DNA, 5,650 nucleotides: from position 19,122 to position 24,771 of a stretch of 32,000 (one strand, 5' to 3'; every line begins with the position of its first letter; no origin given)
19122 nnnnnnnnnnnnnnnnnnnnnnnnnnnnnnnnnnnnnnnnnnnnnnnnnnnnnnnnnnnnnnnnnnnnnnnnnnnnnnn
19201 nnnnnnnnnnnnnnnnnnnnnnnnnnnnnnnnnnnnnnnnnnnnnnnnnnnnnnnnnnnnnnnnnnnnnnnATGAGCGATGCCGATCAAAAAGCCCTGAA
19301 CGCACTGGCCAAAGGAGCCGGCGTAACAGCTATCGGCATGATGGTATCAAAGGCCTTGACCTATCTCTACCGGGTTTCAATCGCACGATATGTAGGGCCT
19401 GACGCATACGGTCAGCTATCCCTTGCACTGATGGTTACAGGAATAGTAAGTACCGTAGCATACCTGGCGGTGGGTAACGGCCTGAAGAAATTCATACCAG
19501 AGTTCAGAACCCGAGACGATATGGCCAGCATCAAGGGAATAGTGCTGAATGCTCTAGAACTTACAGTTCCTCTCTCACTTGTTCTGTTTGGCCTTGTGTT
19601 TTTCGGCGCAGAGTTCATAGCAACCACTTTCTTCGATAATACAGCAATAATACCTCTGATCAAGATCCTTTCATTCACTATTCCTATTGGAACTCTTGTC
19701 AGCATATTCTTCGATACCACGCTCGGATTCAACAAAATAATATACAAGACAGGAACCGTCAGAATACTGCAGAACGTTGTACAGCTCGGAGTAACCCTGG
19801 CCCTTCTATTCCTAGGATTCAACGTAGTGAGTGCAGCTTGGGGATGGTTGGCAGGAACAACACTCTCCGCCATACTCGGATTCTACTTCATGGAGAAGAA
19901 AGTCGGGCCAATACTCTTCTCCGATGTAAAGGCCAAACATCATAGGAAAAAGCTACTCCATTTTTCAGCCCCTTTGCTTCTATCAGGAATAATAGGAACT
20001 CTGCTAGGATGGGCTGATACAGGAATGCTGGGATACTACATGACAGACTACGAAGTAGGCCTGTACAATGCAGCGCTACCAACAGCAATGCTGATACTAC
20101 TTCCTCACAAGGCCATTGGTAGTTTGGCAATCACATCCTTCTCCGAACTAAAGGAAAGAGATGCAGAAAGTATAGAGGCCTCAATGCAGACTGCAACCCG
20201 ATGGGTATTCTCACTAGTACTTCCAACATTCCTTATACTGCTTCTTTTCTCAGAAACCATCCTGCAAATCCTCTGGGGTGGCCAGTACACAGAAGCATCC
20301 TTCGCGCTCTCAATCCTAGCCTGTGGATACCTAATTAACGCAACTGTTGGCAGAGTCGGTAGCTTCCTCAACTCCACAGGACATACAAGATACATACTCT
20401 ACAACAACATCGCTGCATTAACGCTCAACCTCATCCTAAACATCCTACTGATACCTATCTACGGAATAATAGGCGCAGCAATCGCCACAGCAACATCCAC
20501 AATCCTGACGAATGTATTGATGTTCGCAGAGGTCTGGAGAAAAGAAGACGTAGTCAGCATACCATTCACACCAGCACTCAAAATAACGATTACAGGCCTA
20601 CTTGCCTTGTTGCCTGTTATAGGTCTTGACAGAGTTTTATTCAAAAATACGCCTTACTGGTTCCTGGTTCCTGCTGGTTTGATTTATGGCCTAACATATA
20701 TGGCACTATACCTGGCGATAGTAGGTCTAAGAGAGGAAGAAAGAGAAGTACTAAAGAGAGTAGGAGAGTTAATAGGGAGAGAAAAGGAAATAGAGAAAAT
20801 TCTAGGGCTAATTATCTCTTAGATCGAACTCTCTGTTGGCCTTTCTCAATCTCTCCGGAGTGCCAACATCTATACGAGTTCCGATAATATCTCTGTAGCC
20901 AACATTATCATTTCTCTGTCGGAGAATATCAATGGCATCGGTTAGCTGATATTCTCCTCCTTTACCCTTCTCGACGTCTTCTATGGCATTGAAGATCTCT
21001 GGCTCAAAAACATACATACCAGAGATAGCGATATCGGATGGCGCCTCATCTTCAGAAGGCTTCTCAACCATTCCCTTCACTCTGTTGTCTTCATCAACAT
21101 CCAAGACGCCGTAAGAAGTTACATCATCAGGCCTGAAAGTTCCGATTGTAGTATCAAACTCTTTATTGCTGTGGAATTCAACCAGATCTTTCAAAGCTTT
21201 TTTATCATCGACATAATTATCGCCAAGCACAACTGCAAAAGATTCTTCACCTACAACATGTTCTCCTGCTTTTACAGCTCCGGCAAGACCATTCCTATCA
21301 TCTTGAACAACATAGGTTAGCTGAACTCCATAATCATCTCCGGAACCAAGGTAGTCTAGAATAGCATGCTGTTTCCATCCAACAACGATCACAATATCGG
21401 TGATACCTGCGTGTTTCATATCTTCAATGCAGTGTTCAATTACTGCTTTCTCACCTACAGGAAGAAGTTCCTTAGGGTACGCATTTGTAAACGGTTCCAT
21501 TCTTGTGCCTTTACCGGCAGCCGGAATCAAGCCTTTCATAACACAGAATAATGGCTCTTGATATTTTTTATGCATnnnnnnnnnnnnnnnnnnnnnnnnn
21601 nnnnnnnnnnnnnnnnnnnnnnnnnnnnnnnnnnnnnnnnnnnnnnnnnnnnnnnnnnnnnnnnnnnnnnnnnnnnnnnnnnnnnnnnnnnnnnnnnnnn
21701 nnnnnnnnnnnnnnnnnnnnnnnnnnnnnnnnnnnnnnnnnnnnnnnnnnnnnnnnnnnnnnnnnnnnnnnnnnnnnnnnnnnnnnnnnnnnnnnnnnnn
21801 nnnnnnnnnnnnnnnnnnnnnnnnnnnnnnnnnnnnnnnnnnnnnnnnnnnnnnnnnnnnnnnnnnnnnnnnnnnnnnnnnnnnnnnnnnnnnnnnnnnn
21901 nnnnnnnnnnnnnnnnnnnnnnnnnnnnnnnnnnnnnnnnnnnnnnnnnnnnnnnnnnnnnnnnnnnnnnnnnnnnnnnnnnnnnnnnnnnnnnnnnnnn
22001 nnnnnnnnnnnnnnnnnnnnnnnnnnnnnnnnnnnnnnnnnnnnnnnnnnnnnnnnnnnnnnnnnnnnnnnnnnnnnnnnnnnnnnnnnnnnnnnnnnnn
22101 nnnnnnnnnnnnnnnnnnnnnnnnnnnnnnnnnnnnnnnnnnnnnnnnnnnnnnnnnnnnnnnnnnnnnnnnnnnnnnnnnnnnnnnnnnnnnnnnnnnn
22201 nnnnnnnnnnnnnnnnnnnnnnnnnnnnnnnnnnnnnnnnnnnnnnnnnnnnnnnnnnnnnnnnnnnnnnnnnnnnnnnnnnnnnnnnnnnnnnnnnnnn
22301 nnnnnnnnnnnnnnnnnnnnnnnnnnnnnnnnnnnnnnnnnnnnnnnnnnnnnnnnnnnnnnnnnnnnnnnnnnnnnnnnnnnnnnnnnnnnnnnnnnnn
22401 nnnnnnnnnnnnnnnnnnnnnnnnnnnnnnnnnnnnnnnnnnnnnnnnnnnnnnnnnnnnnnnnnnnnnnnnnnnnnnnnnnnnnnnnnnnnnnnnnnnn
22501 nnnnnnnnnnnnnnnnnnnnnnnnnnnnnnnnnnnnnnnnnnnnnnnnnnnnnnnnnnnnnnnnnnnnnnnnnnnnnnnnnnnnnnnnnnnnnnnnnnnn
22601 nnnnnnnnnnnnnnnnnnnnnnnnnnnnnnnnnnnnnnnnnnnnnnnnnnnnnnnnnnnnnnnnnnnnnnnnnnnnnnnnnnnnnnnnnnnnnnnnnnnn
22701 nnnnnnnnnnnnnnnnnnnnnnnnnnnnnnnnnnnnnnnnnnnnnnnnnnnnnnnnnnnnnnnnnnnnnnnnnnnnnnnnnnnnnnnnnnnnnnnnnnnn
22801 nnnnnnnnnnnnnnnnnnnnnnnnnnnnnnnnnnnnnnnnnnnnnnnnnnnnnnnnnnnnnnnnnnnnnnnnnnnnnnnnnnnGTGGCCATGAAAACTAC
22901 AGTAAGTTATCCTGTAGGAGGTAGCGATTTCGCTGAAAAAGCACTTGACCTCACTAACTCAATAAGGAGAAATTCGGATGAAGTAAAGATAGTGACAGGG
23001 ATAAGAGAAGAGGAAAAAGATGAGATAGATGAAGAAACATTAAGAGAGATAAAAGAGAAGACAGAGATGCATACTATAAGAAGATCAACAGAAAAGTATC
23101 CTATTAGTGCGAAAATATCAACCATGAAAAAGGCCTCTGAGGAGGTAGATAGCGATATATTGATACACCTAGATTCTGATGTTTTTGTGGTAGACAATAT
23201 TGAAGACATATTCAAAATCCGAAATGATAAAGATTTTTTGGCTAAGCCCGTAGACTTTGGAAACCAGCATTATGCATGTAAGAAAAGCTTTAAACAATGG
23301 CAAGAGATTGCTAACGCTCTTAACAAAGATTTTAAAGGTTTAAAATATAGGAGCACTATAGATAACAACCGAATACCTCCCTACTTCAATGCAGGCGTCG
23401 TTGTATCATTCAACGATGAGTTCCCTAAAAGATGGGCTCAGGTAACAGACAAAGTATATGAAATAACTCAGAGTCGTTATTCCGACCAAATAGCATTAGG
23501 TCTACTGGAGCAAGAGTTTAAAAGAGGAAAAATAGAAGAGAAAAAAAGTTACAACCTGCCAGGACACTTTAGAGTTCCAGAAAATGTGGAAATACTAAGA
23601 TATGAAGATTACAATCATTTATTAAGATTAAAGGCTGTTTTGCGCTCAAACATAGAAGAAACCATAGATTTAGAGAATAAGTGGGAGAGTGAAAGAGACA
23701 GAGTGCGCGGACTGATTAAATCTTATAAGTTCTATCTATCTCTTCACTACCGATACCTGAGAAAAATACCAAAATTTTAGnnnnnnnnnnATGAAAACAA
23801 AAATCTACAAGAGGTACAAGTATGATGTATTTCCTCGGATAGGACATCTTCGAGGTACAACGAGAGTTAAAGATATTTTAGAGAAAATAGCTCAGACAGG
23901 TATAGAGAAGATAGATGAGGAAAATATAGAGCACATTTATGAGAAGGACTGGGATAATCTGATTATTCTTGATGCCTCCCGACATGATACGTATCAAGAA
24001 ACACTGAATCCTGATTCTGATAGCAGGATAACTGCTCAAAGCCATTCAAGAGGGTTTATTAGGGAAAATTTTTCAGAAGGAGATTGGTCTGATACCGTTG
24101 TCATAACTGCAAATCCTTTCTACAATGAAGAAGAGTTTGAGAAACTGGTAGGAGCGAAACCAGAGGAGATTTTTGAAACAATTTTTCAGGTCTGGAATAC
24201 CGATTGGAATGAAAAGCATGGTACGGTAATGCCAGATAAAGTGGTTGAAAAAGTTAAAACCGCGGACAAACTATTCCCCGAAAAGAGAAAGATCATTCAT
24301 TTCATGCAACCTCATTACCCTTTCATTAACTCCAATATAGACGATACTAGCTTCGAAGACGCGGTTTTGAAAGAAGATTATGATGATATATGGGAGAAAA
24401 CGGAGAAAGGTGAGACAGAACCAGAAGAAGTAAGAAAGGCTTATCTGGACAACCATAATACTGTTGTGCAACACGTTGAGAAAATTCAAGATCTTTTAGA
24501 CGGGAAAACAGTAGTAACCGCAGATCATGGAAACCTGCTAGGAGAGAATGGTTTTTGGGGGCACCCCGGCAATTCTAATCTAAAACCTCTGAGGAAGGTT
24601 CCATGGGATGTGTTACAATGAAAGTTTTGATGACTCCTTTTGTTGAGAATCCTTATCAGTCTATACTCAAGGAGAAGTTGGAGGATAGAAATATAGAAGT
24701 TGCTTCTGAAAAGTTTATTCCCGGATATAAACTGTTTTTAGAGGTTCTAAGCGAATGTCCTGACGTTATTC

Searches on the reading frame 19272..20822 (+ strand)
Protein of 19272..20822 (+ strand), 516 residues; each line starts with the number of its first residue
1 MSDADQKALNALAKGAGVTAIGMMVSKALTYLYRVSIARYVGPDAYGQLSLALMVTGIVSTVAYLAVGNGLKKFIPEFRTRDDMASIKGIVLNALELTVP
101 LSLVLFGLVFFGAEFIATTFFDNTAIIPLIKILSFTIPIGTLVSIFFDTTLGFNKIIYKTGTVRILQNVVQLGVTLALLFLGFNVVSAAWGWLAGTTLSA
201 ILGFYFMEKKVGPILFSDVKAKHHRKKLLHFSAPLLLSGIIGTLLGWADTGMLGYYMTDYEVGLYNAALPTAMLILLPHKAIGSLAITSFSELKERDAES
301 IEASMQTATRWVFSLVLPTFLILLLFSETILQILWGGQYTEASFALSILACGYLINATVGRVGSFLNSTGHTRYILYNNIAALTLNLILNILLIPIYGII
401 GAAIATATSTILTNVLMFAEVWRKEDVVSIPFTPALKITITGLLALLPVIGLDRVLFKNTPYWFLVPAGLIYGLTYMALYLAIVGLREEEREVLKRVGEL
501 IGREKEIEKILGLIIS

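Call 40: search_protein_families(library=pfam, proteins=[window:19272-20822:+], max_evalue=0.001)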
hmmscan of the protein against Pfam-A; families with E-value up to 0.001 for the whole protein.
window:19272-20822:+ (516 aa): 3 families
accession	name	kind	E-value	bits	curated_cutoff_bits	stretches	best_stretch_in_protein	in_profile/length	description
PF13440.11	Polysacc_synt_3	-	1.3e-25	90.7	23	1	37-342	2-291/293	Polysaccharide biosynthesis protein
PF01943.22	Polysacc_synt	-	7.1e-24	85.1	28.2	1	12-277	1-256/274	Polysaccharide biosynthesis protein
PF01554.23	MatE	-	2.9e-10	40.5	24.9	1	234-391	1-160/161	MatE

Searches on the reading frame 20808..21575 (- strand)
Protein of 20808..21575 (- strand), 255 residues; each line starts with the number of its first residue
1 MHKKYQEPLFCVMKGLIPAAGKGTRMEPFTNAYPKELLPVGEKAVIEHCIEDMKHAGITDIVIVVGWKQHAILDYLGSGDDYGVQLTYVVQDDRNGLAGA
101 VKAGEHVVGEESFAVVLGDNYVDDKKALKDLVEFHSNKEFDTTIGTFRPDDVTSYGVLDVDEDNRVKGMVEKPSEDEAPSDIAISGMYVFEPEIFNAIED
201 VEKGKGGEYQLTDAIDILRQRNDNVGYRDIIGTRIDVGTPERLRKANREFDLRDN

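Call 40: search_protein_families(library=pfam, proteins=[window:20808-21575:-], max_evalue=0.001)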
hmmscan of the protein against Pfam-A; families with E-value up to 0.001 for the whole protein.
window:20808-21575:- (255 aa): 3 families
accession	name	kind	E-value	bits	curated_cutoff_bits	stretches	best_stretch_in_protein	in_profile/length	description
PF00483.29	NTP_transferase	-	4.5e-46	157.9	21.2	1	14-249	1-241/245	Nucleotidyl transferase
PF12804.13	NTP_transf_3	-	1.1e-12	48.8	27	1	15-144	1-120/160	MobA-like NTP transferase domain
PF01128.25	IspD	-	5.5e-05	23.5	27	1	16-70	4-55/221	2-C-methyl-D-erythritol 4-phosphate cytidylyltransferase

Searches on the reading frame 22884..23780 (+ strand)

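Call 3: search_protein_families(library=pfam, proteins=[window:22884-23780:+], max_evalue=0.01)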
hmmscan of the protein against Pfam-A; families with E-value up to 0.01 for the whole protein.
window:22884-23780:+ (298 aa): 2 families
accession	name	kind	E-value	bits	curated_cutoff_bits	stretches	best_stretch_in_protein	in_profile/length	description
PF01501.26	Glyco_transf_8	-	3.3e-06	27.3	24.3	1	16-200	10-188/253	Glycosyl transferase family 8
PF20508.3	DUF6734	-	0.0096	15.8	27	0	87-192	93-188/286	Family of unknown function (DUF6734)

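Call 42: search_protein_families(library=ncbifam, proteins=[window:22884-23780:+], max_evalue=0.001)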
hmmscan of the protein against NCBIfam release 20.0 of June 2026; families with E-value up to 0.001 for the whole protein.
window:22884-23780:+ (298 aa): 0 families

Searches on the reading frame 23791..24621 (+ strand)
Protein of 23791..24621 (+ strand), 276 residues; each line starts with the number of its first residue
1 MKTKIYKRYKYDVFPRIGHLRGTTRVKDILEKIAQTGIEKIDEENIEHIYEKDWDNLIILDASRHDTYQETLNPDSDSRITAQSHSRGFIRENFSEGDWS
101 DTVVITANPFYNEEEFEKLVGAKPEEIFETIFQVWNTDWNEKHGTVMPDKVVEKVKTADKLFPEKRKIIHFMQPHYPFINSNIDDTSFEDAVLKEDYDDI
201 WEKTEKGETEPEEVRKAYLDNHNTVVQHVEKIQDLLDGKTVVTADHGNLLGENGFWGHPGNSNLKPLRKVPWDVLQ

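Call 3: search_protein_families(library=pfam, proteins=[window:23791-24621:+], max_evalue=0.01)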
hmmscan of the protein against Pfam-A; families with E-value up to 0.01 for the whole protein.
window:23791-24621:+ (276 aa): 1 family
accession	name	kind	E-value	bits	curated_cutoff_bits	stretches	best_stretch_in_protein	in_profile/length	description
PF00884.28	Sulfatase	-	0.0055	16.5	25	1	168-265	168-260/301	Sulfatase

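Call 4: search_protein_families(library=ncbifam, proteins=[window:23791-24621:+], max_evalue=0.01)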
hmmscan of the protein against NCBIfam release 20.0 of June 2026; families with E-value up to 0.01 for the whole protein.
window:23791-24621:+ (276 aa): 1 family
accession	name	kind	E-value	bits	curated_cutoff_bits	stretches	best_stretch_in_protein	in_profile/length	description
TIGR03417.1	chol_sulfatase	equivalog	0.0086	15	433.45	0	213-256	250-300/500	choline-sulfatase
